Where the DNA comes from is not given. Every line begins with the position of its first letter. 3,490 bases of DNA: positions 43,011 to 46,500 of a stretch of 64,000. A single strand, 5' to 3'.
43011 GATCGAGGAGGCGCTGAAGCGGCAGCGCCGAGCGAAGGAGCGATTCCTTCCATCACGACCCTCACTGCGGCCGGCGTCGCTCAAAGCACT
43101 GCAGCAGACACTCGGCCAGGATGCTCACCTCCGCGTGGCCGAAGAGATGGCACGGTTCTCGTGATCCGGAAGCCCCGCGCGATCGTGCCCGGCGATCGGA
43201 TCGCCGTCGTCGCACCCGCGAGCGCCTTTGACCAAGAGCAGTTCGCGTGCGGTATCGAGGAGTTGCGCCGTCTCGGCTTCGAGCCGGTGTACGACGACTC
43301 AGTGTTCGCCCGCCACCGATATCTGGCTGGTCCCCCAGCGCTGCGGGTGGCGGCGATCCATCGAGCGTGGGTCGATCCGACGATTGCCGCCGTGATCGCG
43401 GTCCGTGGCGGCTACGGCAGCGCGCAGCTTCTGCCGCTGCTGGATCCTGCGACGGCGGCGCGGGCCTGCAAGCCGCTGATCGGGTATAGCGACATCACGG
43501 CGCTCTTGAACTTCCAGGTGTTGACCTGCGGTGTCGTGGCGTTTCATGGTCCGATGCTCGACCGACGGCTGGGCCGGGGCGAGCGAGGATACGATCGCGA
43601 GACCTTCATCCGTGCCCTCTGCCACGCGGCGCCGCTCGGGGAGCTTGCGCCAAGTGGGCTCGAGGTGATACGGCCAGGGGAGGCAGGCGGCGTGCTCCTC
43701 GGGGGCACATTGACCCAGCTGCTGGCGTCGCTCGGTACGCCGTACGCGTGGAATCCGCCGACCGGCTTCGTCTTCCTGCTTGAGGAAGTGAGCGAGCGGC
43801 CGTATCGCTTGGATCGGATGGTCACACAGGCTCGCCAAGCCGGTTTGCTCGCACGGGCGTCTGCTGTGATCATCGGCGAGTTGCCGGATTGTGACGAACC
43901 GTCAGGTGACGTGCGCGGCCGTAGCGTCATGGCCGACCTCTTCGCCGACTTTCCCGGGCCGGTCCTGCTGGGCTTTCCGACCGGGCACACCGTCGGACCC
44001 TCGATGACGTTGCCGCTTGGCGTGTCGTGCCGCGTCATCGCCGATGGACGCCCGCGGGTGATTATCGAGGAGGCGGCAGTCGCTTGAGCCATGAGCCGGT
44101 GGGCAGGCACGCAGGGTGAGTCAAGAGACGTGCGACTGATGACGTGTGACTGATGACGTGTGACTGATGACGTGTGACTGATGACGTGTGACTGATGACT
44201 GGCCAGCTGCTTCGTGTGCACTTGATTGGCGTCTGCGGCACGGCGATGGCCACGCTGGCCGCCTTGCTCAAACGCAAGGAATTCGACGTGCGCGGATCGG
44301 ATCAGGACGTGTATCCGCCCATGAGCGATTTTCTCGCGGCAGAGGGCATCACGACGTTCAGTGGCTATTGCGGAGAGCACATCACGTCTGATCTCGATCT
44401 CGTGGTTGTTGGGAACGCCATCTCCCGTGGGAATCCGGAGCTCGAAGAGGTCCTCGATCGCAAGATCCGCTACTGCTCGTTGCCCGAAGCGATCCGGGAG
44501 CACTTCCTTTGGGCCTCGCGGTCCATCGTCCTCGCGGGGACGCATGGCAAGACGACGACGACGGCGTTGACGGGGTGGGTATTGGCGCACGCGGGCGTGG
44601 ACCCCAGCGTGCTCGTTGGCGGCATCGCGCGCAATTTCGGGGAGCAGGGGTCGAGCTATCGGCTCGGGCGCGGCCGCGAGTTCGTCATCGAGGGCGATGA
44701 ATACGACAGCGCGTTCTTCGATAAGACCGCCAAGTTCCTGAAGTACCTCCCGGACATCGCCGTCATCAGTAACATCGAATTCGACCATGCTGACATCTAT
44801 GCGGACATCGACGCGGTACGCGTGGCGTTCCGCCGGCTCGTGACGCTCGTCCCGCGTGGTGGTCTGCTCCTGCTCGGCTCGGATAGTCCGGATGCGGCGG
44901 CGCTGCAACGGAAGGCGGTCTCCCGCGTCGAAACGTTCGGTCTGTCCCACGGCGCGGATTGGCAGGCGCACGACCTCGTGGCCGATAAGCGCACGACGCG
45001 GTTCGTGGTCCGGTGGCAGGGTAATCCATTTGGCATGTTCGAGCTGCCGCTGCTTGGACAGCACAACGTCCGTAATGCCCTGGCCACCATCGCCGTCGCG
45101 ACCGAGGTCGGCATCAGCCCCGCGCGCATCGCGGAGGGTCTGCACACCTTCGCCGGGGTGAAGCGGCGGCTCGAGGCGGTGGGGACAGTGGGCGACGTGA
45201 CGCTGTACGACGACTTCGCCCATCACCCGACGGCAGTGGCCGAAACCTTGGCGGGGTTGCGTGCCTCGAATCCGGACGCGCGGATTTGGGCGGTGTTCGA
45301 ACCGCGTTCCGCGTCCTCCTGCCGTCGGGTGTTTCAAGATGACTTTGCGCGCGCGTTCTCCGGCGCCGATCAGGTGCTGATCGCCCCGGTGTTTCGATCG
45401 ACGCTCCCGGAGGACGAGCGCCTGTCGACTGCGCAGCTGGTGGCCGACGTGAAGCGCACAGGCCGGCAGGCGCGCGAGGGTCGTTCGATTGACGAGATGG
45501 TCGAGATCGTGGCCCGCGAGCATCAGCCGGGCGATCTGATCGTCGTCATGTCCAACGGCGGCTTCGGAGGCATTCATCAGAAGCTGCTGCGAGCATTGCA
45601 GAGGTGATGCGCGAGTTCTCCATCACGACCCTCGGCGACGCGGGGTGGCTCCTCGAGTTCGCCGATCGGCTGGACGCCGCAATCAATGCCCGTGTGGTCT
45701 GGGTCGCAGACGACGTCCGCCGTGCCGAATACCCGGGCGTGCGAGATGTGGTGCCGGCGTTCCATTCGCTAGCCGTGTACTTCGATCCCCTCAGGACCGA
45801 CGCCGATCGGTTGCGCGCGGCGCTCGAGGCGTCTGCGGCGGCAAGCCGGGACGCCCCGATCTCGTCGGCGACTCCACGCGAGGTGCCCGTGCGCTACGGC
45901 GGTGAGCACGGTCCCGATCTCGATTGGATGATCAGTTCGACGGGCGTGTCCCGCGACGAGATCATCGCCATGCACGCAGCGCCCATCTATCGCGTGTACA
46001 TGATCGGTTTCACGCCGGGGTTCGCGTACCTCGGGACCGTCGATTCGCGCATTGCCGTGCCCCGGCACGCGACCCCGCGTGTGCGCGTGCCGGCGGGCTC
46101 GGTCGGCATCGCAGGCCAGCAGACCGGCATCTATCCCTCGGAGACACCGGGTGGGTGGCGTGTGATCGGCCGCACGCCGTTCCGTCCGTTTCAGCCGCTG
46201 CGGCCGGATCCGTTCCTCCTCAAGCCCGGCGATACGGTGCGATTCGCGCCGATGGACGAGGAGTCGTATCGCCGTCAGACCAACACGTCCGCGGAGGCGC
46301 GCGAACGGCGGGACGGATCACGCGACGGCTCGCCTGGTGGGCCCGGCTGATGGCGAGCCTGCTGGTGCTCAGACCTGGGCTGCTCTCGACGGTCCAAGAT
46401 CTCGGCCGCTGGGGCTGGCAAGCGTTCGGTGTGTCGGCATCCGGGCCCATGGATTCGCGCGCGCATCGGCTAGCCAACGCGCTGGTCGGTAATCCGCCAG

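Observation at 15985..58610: Ten coding lesions confined to five accessory genes; none found in the other genes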

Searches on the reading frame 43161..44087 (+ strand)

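Call 34: search_protein_families(library=pfam, proteins=[window:43161-44087:+], max_evalue=0.001)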
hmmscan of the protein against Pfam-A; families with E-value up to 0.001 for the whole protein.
window:43161-44087:+ (308 aa): 2 families
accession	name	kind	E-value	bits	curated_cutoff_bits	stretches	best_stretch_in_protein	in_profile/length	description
PF02016.21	Peptidase_S66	-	7.8e-32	110.4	25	1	14-130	1-121/121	LD-carboxypeptidase N-terminal domain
PF17676.7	Peptidase_S66C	-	6.5e-25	88.5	23.7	1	177-292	2-120/120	LD-carboxypeptidase C-terminal domain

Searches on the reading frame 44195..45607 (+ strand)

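Call 34: search_protein_families(library=pfam, proteins=[window:44195-45607:+], max_evalue=0.001)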
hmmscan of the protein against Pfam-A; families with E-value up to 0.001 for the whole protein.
window:44195-45607:+ (470 aa): 3 families
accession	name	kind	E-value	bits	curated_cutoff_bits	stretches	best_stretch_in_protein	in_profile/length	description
PF08245.18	Mur_ligase_M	-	2.3e-24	86.9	24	1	114-302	2-200/200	Mur ligase middle domain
PF02875.26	Mur_ligase_C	-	2.1e-18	67.8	28.4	1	324-455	1-127/127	Mur ligase, glutamate ligase domain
PF01225.30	Mur_ligase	-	3e-15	56.8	21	1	8-103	2-90/95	Mur ligase family, catalytic domain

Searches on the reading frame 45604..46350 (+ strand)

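Call 34: search_protein_families(library=pfam, proteins=[window:45604-46350:+], max_evalue=0.001)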
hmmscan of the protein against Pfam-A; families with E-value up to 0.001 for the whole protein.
window:45604-46350:+ (248 aa): 1 family
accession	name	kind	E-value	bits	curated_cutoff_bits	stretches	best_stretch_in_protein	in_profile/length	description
PF02682.21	CT_C_D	-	8.1e-72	241.6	22.1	1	6-206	2-202/202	Carboxyltransferase domain, subdomain C and D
